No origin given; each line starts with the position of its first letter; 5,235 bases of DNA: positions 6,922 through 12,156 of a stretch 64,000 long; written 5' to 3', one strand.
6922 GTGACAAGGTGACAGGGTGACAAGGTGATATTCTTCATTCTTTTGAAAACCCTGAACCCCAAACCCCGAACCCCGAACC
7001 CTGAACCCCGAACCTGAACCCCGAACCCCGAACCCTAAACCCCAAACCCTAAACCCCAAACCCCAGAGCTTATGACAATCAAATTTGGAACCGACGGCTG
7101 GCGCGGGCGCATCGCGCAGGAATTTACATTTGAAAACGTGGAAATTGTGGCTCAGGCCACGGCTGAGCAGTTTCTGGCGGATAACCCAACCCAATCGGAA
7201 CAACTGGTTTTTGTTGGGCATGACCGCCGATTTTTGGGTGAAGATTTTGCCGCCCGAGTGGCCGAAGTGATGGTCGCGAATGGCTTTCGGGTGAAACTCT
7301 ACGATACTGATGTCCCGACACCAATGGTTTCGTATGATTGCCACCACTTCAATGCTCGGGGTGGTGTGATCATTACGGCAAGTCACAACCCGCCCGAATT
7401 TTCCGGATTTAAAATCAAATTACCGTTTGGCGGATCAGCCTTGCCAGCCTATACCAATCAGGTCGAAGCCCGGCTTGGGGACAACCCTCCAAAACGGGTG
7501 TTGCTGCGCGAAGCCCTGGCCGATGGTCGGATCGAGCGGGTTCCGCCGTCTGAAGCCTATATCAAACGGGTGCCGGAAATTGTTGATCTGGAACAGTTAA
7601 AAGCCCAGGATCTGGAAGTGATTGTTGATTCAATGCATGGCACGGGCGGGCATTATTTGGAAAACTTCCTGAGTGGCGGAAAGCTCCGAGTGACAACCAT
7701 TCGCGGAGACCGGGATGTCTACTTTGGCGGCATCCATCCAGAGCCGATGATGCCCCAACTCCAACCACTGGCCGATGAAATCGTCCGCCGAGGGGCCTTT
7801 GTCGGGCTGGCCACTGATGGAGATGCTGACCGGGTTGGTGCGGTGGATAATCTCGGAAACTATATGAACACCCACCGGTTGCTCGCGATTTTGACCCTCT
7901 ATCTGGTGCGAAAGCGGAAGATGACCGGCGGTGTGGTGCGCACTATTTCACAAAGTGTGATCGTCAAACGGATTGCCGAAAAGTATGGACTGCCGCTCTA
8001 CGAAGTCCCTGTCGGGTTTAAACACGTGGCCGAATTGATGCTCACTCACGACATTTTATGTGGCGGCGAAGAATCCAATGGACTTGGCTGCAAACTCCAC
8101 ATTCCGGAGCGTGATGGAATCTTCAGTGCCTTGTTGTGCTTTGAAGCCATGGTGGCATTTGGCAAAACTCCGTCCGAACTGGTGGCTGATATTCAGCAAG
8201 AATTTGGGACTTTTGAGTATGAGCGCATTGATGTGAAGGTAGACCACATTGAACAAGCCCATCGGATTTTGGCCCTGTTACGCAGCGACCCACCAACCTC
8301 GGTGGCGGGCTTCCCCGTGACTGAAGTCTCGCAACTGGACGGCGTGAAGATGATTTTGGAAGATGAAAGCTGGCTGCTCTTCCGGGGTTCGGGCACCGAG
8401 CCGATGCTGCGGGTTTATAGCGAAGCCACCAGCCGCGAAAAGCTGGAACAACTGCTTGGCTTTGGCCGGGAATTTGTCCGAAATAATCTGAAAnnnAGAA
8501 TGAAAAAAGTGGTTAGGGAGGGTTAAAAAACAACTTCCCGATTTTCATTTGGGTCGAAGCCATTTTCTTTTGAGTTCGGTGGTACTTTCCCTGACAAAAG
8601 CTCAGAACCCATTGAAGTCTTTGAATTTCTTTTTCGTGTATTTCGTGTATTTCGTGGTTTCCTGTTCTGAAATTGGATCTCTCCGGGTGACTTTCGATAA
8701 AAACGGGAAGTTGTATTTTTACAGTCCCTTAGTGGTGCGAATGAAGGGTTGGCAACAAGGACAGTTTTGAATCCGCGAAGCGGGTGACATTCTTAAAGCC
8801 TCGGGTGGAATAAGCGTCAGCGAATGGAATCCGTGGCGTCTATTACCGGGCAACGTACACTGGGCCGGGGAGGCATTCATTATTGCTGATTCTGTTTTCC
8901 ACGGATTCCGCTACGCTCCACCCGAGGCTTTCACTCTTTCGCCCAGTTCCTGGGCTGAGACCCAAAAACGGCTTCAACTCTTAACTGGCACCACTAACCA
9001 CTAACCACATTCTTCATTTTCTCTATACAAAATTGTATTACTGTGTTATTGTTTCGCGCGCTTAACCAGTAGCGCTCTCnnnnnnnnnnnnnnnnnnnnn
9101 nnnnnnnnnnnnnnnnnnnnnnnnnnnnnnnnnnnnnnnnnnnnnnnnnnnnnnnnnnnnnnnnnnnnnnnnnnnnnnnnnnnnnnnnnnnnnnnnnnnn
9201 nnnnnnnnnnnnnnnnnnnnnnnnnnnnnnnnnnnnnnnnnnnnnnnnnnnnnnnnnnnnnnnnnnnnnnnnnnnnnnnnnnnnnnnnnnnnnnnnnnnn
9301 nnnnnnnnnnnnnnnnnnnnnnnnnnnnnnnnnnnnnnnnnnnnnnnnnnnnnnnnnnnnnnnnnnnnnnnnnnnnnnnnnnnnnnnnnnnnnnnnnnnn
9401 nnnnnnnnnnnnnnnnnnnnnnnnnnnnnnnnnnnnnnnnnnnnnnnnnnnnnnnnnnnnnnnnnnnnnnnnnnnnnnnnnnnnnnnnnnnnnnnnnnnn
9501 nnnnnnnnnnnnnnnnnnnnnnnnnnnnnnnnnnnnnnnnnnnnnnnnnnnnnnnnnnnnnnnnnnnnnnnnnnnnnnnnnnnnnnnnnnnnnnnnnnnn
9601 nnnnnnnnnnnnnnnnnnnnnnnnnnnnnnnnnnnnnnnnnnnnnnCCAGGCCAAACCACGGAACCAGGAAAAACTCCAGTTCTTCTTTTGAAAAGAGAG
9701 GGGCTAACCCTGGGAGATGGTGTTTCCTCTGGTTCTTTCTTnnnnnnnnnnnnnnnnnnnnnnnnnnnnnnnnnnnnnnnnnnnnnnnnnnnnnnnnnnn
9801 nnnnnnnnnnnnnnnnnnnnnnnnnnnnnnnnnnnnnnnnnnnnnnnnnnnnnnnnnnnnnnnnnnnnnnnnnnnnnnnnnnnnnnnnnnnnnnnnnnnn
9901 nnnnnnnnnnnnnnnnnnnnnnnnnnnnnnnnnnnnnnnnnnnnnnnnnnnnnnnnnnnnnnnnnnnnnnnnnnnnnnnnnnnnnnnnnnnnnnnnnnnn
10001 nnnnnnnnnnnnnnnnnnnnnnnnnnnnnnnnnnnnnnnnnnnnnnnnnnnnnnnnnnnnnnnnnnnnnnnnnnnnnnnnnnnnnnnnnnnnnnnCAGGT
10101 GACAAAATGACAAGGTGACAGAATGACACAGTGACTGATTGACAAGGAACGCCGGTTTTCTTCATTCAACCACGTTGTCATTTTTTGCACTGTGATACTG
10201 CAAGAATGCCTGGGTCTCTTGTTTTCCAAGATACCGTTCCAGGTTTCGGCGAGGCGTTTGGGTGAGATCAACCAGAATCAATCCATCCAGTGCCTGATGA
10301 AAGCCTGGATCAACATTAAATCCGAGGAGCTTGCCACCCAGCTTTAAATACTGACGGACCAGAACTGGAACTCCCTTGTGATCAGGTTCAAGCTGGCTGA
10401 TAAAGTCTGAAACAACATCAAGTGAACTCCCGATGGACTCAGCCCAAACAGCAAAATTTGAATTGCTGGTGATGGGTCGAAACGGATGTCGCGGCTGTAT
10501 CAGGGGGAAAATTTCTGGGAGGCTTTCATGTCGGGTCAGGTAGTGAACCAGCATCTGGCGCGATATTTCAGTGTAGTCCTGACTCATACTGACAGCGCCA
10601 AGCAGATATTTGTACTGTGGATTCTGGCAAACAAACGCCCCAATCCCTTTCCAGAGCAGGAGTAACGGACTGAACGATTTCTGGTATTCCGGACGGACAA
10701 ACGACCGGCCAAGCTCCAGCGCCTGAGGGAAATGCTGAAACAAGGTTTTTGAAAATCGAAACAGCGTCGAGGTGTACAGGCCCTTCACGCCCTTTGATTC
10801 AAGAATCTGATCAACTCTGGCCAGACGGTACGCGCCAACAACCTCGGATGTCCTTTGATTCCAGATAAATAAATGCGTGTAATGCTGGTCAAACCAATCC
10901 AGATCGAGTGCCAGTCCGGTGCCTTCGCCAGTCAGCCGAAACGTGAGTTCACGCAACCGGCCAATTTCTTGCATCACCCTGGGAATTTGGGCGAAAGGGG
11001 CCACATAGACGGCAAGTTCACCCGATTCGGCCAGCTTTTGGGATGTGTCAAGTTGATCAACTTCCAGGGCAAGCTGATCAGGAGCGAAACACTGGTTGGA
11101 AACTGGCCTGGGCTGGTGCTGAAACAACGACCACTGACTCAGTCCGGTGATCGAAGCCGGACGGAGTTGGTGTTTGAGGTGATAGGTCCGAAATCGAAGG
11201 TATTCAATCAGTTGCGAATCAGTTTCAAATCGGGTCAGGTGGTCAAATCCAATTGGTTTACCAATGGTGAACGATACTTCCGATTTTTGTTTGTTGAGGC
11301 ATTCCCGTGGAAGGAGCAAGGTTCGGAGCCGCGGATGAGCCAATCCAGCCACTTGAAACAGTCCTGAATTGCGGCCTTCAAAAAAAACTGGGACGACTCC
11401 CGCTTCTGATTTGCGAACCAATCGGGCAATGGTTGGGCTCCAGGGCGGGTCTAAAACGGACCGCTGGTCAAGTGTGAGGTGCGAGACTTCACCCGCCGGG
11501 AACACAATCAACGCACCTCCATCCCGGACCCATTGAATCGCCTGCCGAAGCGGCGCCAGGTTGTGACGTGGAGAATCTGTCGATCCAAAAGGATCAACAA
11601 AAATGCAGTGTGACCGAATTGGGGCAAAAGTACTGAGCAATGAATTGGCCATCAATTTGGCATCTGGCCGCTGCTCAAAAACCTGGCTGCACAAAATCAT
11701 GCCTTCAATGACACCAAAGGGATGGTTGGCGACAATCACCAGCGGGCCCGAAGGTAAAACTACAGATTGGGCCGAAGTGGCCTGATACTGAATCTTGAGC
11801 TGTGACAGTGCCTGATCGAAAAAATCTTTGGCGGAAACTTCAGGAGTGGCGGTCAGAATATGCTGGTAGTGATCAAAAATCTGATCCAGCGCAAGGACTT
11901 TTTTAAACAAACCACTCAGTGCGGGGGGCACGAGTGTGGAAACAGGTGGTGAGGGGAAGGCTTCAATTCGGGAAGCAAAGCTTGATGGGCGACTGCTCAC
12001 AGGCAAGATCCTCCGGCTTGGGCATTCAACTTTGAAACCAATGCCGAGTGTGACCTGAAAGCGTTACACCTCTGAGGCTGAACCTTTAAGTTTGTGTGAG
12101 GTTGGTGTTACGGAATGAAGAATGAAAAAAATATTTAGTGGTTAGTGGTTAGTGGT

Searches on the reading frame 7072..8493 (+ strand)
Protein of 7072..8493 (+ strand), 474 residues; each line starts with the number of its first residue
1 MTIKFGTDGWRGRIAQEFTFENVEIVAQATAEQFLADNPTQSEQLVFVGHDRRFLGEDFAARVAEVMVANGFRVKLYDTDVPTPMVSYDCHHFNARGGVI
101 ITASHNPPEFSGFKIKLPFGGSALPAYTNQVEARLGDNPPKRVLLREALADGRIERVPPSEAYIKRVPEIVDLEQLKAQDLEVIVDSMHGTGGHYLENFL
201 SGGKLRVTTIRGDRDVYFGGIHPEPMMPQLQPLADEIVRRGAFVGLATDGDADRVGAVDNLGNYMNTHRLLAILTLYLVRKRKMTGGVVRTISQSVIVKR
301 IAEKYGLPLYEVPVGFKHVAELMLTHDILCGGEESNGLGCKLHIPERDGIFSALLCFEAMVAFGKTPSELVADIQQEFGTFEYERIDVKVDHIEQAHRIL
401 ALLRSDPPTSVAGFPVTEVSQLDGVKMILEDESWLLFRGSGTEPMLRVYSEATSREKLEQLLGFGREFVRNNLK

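Call 3: search_protein_families(library=pfam, proteins=[window:7072-8493:+], max_evalue=0.1)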
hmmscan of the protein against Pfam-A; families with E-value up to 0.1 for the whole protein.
window:7072-8493:+ (474 aa): 5 families
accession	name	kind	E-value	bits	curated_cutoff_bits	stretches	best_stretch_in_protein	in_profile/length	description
PF02878.22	PGM_PMM_I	-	3.1e-35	121.3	22.5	1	3-135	2-131/138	Phosphoglucomutase/phosphomannomutase, alpha/beta/alpha domain I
PF02880.22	PGM_PMM_III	-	1.9e-25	89.6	20.7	1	268-376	3-113/115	Phosphoglucomutase/phosphomannomutase, alpha/beta/alpha domain III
PF02879.22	PGM_PMM_II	-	1.2e-18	67.9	29.3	1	161-262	1-103/103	Phosphoglucomutase/phosphomannomutase, alpha/beta/alpha domain II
PF00408.26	PGM_PMM_IV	-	1e-07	32.3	23.1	1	425-461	25-61/68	Phosphoglucomutase/phosphomannomutase, C-terminal domain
PF24947.1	PGM1_C_vert_fung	-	0.06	14.1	27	0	418-457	62-104/138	Phosphoglucomutase-1, C-terminal domain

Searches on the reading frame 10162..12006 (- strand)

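Call 54: search_protein_families(library=pfam, proteins=[window:10162-12006:-], max_evalue=0.00001)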
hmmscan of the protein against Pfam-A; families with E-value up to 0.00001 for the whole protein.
window:10162-12006:- (614 aa): 2 families
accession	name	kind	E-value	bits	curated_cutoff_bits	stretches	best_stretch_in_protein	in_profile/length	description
PF13444.12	Acetyltransf_5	-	6.2e-24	85.1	22.4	1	351-452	1-102/102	Acetyltransferase (GNAT) domain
PF19576.4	Acyltransf_2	-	2.8e-20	72.8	27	1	47-281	31-263/266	Acyltransferase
